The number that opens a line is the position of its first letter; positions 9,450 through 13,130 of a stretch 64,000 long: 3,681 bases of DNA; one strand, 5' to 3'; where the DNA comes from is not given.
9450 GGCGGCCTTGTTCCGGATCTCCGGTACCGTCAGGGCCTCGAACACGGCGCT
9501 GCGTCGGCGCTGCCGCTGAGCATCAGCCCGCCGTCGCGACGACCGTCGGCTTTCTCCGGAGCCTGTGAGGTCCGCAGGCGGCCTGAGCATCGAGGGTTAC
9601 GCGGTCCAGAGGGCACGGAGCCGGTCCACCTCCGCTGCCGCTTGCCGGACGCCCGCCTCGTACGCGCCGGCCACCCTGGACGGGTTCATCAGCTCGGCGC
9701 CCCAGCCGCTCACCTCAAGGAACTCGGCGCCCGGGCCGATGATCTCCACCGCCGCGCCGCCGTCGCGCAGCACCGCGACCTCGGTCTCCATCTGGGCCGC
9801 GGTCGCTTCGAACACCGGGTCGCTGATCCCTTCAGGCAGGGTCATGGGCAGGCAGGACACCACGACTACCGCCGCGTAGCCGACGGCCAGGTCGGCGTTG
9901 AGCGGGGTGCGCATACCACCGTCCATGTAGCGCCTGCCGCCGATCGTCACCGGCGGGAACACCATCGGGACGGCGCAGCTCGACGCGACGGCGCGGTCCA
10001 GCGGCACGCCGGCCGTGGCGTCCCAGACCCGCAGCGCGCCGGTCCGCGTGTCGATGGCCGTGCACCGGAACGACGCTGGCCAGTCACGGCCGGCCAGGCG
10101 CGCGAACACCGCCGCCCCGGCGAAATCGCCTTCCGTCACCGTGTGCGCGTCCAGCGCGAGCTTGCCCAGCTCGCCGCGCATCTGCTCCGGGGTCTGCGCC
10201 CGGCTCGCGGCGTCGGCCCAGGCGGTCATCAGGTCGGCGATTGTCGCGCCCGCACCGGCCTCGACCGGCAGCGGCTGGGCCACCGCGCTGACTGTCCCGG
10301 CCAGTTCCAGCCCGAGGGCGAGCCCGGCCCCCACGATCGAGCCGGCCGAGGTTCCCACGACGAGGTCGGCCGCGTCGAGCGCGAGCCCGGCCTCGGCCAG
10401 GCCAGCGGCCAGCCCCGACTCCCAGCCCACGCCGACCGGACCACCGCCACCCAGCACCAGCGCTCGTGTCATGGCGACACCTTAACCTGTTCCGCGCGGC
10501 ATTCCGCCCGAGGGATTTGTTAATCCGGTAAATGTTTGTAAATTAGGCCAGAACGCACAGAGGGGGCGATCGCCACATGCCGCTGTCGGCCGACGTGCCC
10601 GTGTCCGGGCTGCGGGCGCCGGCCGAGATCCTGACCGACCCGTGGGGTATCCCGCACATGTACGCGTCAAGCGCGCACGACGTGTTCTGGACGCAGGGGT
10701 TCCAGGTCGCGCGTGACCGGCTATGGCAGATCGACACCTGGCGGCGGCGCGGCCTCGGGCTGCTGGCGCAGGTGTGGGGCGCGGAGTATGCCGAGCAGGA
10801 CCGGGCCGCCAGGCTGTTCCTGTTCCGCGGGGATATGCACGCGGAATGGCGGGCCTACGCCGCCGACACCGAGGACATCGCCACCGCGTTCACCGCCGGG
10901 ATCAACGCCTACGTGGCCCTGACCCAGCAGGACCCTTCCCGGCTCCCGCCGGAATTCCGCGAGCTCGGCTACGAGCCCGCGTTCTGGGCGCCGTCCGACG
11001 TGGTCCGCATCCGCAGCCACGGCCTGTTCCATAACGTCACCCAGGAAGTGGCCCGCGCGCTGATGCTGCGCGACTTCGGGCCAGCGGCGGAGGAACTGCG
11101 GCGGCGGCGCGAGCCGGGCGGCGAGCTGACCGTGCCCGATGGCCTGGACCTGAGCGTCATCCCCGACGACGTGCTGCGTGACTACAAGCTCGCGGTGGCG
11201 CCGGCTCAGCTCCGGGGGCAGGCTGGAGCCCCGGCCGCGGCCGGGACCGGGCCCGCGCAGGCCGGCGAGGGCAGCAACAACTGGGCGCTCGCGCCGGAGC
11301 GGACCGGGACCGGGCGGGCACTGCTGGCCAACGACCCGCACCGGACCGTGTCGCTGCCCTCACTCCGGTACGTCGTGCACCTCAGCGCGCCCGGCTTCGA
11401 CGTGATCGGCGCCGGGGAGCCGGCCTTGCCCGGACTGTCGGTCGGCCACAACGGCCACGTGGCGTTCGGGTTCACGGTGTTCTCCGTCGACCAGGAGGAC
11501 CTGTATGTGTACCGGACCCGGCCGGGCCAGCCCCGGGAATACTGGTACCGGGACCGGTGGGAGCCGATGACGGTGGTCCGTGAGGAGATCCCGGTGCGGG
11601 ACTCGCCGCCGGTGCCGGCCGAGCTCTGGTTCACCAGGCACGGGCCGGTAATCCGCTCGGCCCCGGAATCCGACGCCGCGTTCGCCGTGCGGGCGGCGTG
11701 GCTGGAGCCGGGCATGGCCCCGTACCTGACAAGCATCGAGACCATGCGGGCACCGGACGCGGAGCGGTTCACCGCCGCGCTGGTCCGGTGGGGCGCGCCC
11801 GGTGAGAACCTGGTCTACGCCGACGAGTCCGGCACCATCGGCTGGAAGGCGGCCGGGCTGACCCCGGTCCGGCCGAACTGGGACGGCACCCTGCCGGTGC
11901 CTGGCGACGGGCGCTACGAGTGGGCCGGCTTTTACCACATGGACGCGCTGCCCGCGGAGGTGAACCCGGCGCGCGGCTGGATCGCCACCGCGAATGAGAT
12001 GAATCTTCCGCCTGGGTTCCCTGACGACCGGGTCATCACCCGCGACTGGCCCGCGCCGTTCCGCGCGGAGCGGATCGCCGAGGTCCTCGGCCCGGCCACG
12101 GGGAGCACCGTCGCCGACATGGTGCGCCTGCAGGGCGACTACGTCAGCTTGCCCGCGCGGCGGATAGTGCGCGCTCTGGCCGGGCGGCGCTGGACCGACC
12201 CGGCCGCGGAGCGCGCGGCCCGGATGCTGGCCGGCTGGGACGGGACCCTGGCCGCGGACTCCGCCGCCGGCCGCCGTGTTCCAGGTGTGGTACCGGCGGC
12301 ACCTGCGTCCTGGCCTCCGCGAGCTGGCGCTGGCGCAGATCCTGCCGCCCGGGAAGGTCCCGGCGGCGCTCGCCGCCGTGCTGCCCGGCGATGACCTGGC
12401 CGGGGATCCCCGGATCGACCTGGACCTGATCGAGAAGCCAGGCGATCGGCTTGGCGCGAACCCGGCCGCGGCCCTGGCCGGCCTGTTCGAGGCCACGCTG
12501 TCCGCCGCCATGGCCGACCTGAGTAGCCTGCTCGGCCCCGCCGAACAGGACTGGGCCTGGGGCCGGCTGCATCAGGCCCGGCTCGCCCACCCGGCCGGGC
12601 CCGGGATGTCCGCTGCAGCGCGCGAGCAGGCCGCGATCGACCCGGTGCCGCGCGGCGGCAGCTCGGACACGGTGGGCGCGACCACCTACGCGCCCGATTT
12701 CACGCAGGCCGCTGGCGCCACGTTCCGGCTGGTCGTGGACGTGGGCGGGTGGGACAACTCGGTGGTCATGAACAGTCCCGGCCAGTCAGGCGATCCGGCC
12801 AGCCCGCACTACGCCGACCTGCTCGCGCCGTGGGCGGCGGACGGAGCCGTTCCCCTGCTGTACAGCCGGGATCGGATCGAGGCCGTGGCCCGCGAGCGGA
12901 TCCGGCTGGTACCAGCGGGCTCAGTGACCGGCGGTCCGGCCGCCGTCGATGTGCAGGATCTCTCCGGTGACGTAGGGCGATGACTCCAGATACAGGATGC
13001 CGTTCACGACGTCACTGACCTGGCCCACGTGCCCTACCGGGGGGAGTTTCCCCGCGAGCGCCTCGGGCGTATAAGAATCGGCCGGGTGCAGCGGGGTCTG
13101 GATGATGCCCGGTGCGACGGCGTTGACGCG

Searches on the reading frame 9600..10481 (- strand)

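Call 60: search_protein_families(library=pfam, proteins=[window:9600-10481:-], max_evalue=0.0001)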
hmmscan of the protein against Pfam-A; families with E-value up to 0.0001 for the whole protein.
window:9600-10481:- (294 aa): 1 family
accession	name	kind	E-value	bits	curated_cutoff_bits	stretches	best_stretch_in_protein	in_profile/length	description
PF01734.28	Patatin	-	1.1e-18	68.6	27.7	1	8-199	1-190/191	Patatin-like phospholipase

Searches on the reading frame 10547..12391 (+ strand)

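Call 60: search_protein_families(library=pfam, proteins=[window:10547-12391:+], max_evalue=0.0001)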
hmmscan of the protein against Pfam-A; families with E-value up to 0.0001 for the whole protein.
window:10547-12391:+ (615 aa): 1 family
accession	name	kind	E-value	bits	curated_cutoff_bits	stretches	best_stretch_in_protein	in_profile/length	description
PF01804.23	Penicil_amidase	-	1.8e-154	516.9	21.3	1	25-574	1-496/675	Penicillin amidase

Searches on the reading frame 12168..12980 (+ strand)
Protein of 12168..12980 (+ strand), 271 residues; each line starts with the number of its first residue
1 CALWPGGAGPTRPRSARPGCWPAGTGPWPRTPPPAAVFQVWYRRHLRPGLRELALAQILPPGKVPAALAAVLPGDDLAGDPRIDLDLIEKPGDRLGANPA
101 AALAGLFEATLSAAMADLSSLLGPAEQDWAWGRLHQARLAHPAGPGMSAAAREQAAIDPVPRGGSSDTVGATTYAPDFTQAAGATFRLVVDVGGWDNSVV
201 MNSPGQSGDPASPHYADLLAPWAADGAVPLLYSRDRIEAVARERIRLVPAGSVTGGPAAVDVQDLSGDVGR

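Call 60: search_protein_families(library=pfam, proteins=[window:12168-12980:+], max_evalue=0.0001)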
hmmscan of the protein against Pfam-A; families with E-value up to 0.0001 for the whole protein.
window:12168-12980:+ (271 aa): 1 family
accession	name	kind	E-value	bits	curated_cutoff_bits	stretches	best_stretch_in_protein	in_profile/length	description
PF01804.23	Penicil_amidase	-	8.2e-31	108.2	21.3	1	34-239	496-675/675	Penicillin amidase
